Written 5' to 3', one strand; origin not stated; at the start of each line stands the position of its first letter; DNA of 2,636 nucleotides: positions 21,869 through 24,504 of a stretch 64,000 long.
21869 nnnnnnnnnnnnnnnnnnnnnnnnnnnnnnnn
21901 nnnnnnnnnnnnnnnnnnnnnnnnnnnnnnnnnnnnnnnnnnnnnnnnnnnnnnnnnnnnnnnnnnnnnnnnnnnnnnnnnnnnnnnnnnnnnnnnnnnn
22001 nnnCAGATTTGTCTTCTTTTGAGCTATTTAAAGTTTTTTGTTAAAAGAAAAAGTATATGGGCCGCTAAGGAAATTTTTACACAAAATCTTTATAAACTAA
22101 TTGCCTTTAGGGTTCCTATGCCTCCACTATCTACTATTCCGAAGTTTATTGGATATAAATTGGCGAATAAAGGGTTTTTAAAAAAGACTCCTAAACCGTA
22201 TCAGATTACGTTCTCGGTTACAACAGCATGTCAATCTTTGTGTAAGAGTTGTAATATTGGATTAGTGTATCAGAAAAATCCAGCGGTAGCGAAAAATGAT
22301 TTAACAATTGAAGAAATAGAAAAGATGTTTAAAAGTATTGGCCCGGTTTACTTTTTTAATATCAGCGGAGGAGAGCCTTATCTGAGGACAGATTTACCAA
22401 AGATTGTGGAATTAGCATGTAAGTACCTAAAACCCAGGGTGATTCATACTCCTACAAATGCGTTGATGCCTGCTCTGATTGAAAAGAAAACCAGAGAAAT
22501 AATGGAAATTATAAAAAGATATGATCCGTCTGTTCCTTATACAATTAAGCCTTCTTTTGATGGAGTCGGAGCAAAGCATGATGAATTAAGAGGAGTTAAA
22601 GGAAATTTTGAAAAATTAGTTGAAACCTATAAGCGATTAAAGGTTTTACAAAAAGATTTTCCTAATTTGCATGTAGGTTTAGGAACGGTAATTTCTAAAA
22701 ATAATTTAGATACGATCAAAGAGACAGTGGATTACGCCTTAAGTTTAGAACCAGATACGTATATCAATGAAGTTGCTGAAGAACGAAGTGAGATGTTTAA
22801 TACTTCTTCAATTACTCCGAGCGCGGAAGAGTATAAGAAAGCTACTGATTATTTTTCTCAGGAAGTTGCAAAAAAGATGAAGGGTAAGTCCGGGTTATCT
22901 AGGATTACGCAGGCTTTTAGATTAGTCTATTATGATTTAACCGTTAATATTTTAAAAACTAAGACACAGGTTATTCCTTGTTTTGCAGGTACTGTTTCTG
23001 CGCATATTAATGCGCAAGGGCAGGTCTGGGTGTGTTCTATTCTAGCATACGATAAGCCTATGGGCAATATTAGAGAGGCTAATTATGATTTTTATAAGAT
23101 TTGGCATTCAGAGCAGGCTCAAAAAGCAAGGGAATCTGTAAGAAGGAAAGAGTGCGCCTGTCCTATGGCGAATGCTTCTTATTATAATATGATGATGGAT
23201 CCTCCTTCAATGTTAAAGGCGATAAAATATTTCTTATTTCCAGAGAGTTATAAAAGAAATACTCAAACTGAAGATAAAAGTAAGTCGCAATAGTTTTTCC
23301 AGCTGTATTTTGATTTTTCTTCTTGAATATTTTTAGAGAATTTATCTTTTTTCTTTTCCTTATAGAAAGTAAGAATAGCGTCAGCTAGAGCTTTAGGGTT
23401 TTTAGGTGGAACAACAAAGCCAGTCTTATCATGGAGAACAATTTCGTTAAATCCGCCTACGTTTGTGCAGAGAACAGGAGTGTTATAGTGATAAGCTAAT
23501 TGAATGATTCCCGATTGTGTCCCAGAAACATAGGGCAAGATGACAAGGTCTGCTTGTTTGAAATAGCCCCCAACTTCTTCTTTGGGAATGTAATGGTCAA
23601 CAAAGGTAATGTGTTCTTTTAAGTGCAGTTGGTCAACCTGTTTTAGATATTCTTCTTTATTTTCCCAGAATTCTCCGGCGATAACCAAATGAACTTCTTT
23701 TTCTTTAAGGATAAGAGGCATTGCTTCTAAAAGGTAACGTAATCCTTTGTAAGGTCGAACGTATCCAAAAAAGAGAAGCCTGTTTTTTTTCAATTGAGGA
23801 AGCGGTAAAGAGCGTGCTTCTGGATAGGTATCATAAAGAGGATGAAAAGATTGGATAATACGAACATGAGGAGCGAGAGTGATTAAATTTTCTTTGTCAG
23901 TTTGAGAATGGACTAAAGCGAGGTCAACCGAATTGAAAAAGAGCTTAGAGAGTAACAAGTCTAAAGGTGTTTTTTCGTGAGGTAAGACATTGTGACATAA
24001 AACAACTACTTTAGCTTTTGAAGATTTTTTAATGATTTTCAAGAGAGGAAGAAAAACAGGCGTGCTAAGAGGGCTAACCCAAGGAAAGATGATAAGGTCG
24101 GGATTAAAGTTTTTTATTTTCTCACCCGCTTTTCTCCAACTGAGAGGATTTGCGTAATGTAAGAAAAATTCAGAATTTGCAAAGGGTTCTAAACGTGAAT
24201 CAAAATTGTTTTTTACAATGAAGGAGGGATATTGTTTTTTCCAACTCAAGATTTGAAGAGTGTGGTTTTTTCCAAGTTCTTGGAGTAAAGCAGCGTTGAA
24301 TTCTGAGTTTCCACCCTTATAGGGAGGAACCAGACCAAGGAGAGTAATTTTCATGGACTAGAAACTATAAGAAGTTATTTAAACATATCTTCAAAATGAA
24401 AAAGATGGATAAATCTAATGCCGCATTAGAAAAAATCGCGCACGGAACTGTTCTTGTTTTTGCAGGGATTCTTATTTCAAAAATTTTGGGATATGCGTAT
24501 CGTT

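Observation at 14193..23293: Five radical SAM enzymes (2 B12-binding, 3 SPASM) embedded in an AglB glycosylation island as two B12-rSAM/SPASM pairs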

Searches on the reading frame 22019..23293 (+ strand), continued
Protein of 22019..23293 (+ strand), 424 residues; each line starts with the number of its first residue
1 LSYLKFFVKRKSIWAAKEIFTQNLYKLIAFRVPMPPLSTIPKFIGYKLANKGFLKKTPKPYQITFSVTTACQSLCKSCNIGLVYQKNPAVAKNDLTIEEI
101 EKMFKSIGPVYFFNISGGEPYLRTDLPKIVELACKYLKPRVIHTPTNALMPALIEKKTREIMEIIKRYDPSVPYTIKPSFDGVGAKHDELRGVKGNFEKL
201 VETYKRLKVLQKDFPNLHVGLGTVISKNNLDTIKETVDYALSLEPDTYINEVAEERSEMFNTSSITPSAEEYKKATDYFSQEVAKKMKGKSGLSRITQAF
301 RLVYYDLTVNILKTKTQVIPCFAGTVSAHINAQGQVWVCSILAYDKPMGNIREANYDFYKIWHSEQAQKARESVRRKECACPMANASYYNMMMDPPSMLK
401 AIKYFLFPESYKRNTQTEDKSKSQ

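Call 83: find_encoding_contigs(protein=P0296, flank=10000, max_places=2)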
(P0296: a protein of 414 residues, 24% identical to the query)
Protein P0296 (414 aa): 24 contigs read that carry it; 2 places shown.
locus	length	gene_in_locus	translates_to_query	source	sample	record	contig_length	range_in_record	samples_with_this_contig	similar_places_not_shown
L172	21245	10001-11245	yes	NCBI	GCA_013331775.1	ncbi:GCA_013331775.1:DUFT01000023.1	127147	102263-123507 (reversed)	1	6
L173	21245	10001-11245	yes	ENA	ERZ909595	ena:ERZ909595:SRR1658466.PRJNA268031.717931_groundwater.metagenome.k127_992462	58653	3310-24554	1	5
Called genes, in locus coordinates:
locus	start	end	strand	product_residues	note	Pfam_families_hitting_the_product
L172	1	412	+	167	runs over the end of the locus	-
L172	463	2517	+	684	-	PF01935:DUF87, PF01978:TrmB (weak)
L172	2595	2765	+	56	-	-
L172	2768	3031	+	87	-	-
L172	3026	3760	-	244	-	PF21238:Pus10_C, PF01509:TruB_N (weak), PF16198:TruB_C_2, PF01472:PUA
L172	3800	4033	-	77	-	PF08068:DKCLD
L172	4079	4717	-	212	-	-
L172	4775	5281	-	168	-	PF01198:Ribosomal_L31e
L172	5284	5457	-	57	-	PF00832:Ribosomal_L39 (weak)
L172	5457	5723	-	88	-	PF01984:dsDNA_bind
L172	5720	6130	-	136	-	PF01090:Ribosomal_S19e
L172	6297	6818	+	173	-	-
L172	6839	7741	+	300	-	-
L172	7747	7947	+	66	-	-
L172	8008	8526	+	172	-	-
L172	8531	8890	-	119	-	PF14251:PterinBD-DUF4346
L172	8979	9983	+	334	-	PF01408:GFO_IDH_MocA, PF03807:F420_oxidored (weak), PF02894:GFO_IDH_MocA_C, PF22725:GFO_IDH_MocA_C3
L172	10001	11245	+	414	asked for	PF04055:Radical_SAM, PF13186:SPASM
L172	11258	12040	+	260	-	PF00535:Glycos_transf_2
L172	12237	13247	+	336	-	-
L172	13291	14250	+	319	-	-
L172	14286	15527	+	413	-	PF00133:tRNA-synt_1, PF09334:tRNA-synt_1g (faint), PF08264:Anticodon_1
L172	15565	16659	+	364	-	PF03463:eRF1_1, PF18854:baeRF_family10, PF18859:acVLRF1 (weak), PF03464:eRF1_2, PF03465:eRF1_3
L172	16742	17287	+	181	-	PF04079:SMC_ScpB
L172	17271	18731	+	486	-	PF20176:DUF6541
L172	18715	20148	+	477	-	-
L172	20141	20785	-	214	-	-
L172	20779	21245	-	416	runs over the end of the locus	PF13506:Glyco_transf_21, PF03142:Chitin_synth_2 (faint), PF00535:Glycos_transf_2, PF01644:Chitin_synth_1 (faint), PF10111:Glyco_tranf_2_2, PF13641:Glyco_tranf_2_3, PF13704:Glyco_tranf_2_4 (faint), PF13632:Glyco_trans_2_3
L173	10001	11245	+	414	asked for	PF04055:Radical_SAM, PF13186:SPASM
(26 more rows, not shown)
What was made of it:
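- A SPa relative lies in a GFO-rSAM-GT2 module away from any AglB (call 83).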

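Call 85: search_protein_families(library=pfam, proteins=[L172:8531-8890:-, L172:8979-9983:+, L172:11258-12040:+, L011:8650-9780:-, L012:2168-2734:+, L012:2724-3254:+], max_evalue=1)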
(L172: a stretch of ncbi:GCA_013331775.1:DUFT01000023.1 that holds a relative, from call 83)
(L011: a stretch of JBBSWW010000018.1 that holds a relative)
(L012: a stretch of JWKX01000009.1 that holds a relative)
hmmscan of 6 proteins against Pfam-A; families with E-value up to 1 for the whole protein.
L172:8531-8890:- (119 aa): 1 family
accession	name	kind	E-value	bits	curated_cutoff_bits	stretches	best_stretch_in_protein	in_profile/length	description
PF14251.12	PterinBD-DUF4346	-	2.3e-11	44.8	29.6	1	54-119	31-86/86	PterinBD-DUF4346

L172:8979-9983:+ (334 aa): 14 families
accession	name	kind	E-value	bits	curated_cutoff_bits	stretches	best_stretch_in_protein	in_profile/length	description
PF01408.29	GFO_IDH_MocA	-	6.4e-31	108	24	1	4-119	2-118/120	Oxidoreductase family, NAD-binding Rossmann fold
PF02894.22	GFO_IDH_MocA_C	-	1.7e-25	90.5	22.9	1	133-334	1-218/218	Oxidoreductase family, C-terminal alpha/beta domain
PF22725.1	GFO_IDH_MocA_C3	-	2.7e-25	89.2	27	1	131-252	3-123/124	GFO/IDH/MocA C-terminal domain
PF03807.23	F420_oxidored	-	8.4e-07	30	21.6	1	5-64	2-62/94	NADP oxidoreductase coenzyme F420-dependent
PF01488.26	Shikimate_DH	-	0.00015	22.3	24.3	1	6-84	16-93/138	Shikimate / quinate 5-dehydrogenase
PF22685.1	Gal80p_C-like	-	0.00017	22.2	29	1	129-209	3-84/152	Gal80p, C-terminal domain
PF03447.22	NAD_binding_3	-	0.0029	18.7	24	1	8-117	5-113/116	Homoserine dehydrogenase, NAD binding domain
PF19051.5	GFO_IDH_MocA_C2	-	0.013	15.5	23.3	1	164-320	73-213/254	Oxidoreductase family, C-terminal alpha/beta domain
PF02423.21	OCD_Mu_crystall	-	0.017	14.5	24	1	5-73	132-203/314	Ornithine cyclodeaminase/mu-crystallin family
PF03435.24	Sacchrp_dh_NADP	-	0.063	14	25.1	1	6-52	2-44/129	Saccharopine dehydrogenase NADP binding domain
PF08635.15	ox_reductase_C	-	0.066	13.3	22.5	1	124-197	1-68/142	Putative oxidoreductase C terminal domain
PF01393.25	Chromo_shadow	-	0.15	12.6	22.4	1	212-234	11-34/52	Chromo shadow domain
PF01210.29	NAD_Gly3P_dh_N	-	0.34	11.3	23.1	0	65-139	23-96/158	NAD-dependent glycerol-3-phosphate dehydrogenase N-terminus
PF24024.1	DUF7336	-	0.58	10.5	25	1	28-59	16-36/60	Domain of unknown function (DUF7336)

L172:11258-12040:+ (260 aa): 3 families
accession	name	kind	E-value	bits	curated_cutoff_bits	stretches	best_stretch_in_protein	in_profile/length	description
PF00535.33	Glycos_transf_2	-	1.7e-08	35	23.3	1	26-186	14-165/168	Glycosyl transferase family 2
PF03452.20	Anp1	-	0.0041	17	28.8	1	82-124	126-170/263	Anp1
PF25373.1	SBNO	-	0.85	10.2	24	0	213-242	77-106/119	SBNO alpha/beta domain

L011:8650-9780:- (376 aa): 0 families

L012:2168-2734:+ (188 aa): 8 families
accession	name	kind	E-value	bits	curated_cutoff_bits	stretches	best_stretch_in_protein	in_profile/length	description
PF18765.7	Polbeta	-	1.2e-06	29.1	26.9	1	101-176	15-89/93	Polymerase beta, Nucleotidyltransferase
PF08279.18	HTH_11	-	2.2e-05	24.7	25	1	6-51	4-47/55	HTH domain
PF01909.29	NTP_transf_2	-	0.00024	21.9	21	1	102-141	17-68/93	Nucleotidyltransferase domain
PF01978.25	TrmB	-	0.0013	19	25.6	1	3-51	9-55/68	Sugar-specific transcriptional regulator TrmB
PF22600.2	MTPAP-like_central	-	0.014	15.9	27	1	68-131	13-70/139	Poly(A) RNA polymerase, mitochondrial-like, central palm domain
PF02082.26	Rrf2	-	0.046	14.3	30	1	7-50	11-55/132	Iron-dependent Transcriptional regulator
PF10826.14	DUF2551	-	0.051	14.3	23.4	1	6-39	15-46/83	Protein of unknown function (DUF2551)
PF21476.4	PF0610-like_N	-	0.082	13.6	33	1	6-39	5-35/50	PF0610-like, N-terminal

L012:2724-3254:+ (176 aa): 2 families
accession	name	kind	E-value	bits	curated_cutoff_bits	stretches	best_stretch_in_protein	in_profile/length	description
PF05168.19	HEPN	-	0.00023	21.8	22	1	34-173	2-116/117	HEPN domain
PF03613.19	EIID-AGA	-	0.078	12.6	25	1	61-100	138-177/265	PTS system mannose/fructose/sorbose family IID component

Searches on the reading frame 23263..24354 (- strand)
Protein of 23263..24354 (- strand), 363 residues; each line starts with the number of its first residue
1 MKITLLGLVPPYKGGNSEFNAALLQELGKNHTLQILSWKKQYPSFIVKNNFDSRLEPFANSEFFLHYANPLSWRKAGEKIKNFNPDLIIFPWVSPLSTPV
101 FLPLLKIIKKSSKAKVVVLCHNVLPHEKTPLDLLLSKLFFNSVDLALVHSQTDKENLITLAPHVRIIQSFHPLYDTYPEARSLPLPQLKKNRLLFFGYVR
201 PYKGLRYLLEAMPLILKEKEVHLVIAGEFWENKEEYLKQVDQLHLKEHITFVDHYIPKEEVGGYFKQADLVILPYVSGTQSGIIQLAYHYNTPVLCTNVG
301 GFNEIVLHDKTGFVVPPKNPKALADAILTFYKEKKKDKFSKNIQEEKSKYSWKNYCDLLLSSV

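Call 3: search_protein_families(library=pfam, proteins=[window:23263-24354:-], max_evalue=0.001)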
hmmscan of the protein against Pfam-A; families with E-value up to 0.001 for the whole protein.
window:23263-24354:- (363 aa): 3 families
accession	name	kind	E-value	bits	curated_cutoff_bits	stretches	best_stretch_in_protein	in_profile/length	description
PF13692.12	Glyco_trans_1_4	-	1.6e-28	100.2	27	1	191-332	2-141/142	Glycosyl transferases group 1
PF00534.26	Glycos_transf_1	-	1.8e-28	99.6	26.4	1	187-344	12-170/172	Glycosyl transferases group 1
PF13439.12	Glyco_transf_4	-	4.9e-05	23.9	28.5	1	65-160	53-152/170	Glycosyltransferase Family 4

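Call 74: search_protein_families(library=ncbifam, proteins=[window:23263-24354:-], max_evalue=1e-8)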
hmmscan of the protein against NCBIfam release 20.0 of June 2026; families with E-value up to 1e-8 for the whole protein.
window:23263-24354:- (363 aa): 13 families
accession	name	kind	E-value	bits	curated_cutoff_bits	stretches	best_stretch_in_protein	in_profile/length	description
NF041876.1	EPS_EpsE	equivalog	5.1e-17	62.2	400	1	184-336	208-364/389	exopolysaccharide biosynthesis GT4 family glycosyltransferase EpsE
TIGR03449.1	mycothiol_MshA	equivalog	2.7e-15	56.2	462.5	1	149-361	182-398/406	D-inositol-3-phosphate glycosyltransferase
TIGR02149.1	glgA_Coryne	subfamily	2.9e-13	49.7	302.4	1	189-327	203-349/391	glycogen synthase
NF012028.0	PRK15484.1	subfamily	2.9e-13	49.7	618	1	107-355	115-367/380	lipopolysaccharide N-acetylglucosaminyltransferase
TIGR03088.1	stp2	hypoth_equivalog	3.5e-13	49.4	409.05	1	208-337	212-342/374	TIGR03088 family PEP-CTERM/XrtA system glycosyltransferase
TIGR04063.1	stp3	hypoth_equivalog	3.8e-13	49.1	442.05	1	190-337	213-364/397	TIGR04063 family PEP-CTERM/XrtA system glycosyltransferase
NF041010.1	glycosy_Agl16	equivalog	7.4e-13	48.1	575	1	108-355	99-340/352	glycosylation protein Agl16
NF047684.1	TeichurnBiosyTuaC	equivalog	6.9e-12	45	550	1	181-348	211-366/391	teichuronic acid biosynthesis protein TuaC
NF053787.1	GlcN_PG_synth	equivalog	9.9e-12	44.4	480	1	168-360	176-353/361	N-acetylglucosaminyl phosphatidylglycerol synthase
TIGR03999.1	thiol_BshA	equivalog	1.7e-11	43.6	273.7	1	194-351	203-358/375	N-acetyl-alpha-D-glucosaminyl L-malate synthase BshA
NF046085.1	XrtY_assoc_Gly1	equivalog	9.3e-11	41.2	400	1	150-345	168-361/387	XrtY-associated glycosyltransferase XYAG1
TIGR04157.1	glyco_rSAM_CFB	subfamily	2.9e-09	36.4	400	1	193-324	230-357/406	TIGR04157 family glycosyltransferase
NF038229.1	Glyco4_Geo_Pelo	equivalog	5.1e-09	35.6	400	1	186-315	157-285/338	GPMC system family 4 glycosyltransferase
